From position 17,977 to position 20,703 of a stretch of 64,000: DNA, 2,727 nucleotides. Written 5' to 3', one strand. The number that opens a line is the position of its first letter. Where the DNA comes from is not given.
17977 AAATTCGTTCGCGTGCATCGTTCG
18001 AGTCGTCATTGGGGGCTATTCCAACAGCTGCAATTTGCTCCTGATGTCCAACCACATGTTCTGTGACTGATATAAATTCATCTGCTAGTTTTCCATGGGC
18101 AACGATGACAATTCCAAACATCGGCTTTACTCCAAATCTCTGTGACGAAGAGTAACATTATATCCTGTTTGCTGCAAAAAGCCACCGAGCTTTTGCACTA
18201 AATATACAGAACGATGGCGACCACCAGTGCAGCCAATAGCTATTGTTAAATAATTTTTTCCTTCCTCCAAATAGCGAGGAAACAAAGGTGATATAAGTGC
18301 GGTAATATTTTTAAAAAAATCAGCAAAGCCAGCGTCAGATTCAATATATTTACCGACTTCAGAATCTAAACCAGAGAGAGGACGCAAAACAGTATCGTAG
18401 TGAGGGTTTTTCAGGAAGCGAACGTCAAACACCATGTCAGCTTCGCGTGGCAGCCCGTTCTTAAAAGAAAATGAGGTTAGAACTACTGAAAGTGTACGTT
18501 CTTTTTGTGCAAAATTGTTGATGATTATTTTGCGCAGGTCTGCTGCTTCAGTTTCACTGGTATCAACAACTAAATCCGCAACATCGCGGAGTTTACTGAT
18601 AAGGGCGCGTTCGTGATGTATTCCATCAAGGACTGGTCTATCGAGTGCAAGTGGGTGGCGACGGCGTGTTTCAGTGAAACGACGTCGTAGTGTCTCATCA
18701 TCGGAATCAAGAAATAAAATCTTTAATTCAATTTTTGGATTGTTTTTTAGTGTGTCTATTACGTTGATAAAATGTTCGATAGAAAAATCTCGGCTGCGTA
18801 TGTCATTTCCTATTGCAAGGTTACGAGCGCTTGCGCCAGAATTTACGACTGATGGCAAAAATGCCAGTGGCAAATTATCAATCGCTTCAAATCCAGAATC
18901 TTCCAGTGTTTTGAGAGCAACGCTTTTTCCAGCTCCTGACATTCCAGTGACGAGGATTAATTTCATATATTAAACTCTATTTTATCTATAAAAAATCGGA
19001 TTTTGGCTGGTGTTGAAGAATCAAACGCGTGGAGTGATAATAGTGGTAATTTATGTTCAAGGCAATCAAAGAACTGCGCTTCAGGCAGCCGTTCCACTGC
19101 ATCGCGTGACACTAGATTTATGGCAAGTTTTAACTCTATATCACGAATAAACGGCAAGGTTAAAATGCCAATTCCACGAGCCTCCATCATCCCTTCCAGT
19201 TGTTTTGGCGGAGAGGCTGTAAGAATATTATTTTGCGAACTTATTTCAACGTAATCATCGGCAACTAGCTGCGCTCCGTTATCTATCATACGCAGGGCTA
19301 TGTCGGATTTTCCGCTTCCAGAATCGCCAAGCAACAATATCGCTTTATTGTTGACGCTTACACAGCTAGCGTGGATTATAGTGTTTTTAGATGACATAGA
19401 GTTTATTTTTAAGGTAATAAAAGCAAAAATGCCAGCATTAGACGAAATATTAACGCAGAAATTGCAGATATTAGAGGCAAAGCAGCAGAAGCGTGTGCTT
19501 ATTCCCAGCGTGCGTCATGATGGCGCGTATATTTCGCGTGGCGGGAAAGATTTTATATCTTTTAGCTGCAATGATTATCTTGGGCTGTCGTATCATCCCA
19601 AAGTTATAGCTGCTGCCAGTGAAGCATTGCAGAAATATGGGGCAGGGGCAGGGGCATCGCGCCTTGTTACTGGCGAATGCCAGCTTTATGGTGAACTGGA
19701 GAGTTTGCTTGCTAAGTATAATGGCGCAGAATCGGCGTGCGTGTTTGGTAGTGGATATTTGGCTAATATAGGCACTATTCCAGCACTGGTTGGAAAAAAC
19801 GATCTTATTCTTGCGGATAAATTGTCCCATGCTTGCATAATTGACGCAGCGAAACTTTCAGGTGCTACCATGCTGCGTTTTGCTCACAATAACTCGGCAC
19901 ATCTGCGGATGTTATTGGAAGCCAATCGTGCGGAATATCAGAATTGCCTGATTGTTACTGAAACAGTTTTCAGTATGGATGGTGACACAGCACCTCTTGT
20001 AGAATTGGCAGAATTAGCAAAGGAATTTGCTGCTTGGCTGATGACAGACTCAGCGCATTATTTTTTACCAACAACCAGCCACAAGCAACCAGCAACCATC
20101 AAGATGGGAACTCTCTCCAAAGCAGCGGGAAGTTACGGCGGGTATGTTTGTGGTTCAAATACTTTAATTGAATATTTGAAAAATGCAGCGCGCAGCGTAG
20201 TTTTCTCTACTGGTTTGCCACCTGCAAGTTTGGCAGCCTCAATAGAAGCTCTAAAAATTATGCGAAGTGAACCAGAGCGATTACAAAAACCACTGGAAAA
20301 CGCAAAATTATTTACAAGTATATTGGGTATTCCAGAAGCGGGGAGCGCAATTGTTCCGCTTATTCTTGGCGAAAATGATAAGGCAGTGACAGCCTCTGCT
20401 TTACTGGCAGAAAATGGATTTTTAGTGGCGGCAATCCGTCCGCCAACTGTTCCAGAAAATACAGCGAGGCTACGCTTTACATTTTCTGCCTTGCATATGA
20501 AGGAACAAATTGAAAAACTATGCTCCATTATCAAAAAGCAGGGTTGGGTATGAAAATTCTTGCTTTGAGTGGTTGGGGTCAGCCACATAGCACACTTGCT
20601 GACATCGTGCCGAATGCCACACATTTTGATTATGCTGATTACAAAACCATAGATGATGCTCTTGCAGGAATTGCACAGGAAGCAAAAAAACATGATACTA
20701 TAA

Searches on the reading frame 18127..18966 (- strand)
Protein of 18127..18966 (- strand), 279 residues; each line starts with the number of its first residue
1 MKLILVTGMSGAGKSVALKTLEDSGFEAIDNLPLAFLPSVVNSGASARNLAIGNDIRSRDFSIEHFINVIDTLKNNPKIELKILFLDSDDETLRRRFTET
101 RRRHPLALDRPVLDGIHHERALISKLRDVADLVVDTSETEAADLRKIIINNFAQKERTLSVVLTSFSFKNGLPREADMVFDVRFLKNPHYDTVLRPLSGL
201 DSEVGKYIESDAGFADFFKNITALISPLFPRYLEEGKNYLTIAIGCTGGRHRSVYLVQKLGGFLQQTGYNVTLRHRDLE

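Call 74: search_protein_families(library=pfam, proteins=[window:18127-18966:-], max_evalue=0.00001)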
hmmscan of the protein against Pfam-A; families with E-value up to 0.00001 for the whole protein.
window:18127-18966:- (279 aa): 2 families
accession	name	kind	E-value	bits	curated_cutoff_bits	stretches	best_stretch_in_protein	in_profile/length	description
PF22740.1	PapZ_C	-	1.6e-45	154.7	27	1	160-279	2-121/121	RapZ C-terminal domain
PF03668.21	RapZ-like_N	-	1.6e-41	142.1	25.4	1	1-154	1-156/158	RapZ-like N-terminal domain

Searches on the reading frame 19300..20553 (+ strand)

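Call 73: search_protein_families(library=pfam, proteins=[window:19300-20553:+], max_evalue=0.00001)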
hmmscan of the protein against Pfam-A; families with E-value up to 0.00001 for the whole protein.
window:19300-20553:+ (417 aa): 1 family
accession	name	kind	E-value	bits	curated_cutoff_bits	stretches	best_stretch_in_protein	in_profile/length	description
PF00155.27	Aminotran_1_2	-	3.1e-49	168.5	19.7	1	84-411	2-361/361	Aminotransferase class I and II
